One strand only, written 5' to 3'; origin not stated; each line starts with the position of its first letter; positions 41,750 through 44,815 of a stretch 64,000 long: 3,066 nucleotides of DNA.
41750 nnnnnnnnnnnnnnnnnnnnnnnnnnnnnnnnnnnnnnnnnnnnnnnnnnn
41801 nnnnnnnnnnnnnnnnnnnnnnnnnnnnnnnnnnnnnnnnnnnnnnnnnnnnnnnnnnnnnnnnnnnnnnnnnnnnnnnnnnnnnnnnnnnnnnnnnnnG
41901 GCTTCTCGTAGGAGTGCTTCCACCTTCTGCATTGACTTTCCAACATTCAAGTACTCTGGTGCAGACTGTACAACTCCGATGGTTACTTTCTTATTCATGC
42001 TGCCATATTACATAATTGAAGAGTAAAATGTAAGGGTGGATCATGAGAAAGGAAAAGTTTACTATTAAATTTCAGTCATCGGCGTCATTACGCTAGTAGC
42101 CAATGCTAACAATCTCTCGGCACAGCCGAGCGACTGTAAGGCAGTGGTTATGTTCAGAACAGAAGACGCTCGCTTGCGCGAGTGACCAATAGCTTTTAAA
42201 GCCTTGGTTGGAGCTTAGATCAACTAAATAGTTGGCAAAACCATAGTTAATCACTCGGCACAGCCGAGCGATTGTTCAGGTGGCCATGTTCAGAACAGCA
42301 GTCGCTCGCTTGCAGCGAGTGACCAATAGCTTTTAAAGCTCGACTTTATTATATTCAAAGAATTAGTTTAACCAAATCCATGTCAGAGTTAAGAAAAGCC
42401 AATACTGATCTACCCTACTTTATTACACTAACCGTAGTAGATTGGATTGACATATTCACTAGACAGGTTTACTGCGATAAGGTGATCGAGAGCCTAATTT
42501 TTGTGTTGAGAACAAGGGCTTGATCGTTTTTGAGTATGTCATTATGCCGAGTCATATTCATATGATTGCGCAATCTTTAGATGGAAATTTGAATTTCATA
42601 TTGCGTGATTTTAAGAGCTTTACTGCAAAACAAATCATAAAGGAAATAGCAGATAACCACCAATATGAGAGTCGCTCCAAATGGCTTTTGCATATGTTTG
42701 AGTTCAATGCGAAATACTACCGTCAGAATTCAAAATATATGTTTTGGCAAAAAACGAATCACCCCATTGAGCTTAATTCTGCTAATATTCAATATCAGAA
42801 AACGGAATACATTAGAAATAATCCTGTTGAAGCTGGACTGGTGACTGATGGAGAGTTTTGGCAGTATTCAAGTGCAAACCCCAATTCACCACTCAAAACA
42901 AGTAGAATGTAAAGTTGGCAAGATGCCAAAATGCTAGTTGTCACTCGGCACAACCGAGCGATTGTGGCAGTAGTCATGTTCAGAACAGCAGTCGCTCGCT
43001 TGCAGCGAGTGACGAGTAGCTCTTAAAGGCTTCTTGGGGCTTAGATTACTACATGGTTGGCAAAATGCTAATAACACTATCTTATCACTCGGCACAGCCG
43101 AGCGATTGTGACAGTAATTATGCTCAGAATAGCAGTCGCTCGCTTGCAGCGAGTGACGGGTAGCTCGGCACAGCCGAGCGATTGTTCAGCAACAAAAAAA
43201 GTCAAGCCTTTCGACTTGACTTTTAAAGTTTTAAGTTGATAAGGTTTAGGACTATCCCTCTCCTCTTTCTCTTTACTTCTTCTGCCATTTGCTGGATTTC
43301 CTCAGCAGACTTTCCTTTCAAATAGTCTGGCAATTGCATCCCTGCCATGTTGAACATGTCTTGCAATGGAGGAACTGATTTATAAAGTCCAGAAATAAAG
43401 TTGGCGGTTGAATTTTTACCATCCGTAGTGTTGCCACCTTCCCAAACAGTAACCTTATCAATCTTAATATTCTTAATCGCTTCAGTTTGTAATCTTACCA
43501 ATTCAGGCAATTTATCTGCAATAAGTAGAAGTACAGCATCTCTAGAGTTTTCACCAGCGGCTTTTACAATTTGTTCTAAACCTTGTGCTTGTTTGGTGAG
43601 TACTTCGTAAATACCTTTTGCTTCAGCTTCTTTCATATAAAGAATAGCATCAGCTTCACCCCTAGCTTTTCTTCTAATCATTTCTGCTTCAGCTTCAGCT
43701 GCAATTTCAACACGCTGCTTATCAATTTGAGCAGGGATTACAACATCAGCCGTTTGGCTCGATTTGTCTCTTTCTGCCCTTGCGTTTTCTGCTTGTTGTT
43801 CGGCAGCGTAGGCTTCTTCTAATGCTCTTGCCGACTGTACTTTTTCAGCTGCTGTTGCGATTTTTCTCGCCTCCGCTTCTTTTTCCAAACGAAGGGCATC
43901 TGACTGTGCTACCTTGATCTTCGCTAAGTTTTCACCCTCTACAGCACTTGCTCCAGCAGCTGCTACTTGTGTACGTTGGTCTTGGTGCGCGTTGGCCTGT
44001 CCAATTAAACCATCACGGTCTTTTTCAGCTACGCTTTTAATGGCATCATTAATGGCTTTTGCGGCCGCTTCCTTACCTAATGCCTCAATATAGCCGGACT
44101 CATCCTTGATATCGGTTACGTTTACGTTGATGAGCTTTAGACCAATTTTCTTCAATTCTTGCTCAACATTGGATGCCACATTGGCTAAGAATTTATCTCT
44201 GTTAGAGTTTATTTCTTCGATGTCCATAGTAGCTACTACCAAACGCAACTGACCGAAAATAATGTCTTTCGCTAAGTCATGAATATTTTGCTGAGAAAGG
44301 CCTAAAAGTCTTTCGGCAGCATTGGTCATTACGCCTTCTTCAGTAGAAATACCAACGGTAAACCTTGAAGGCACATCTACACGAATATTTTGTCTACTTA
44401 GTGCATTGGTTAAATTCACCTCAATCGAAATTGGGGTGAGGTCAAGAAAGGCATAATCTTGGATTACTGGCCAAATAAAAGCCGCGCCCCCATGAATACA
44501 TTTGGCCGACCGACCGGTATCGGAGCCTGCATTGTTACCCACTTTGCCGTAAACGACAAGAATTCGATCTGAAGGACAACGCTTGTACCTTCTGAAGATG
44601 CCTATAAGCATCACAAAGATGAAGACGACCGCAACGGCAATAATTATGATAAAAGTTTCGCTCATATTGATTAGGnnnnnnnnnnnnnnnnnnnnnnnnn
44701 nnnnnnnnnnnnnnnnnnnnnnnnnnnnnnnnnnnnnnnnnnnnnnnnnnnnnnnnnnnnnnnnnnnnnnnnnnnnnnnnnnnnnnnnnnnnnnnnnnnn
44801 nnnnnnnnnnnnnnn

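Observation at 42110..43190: REP-like palindromic repeat clusters flanking a (frameshifted) REP-associated tyrosine transposase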

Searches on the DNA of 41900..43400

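Call 14: search_rna_families(source=window, start=41900, end=43400, threshold=evalue, max_evalue=1)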
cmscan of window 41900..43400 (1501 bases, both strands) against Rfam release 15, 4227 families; matches with E-value up to 1: 1.
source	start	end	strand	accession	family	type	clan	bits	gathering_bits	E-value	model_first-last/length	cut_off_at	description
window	43189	43226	+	RF01366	CRISPR-DR53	Gene; CRISPR;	-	20.4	45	0.87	1-37/37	no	CRISPR RNA direct repeat element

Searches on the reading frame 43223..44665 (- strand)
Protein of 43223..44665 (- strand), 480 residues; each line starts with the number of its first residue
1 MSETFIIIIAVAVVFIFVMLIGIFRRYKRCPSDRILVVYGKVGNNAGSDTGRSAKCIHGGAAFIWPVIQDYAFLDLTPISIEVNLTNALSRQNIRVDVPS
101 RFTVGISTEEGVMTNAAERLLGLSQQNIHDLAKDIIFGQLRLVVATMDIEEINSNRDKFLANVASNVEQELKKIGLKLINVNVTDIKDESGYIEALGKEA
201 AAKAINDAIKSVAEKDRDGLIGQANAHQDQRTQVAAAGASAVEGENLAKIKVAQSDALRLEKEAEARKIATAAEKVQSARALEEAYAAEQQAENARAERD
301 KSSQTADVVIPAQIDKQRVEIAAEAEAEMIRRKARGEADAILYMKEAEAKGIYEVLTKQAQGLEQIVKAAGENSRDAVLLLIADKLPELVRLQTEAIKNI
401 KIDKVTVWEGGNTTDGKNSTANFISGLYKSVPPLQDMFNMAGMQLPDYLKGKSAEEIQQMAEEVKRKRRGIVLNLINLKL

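Call 19: find_encoding_contigs(protein=window:43223-44665:-, flank=6000, max_places=6)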
Protein window:43223-44665:- (480 aa): no gene with exactly this product is on record in the collection.
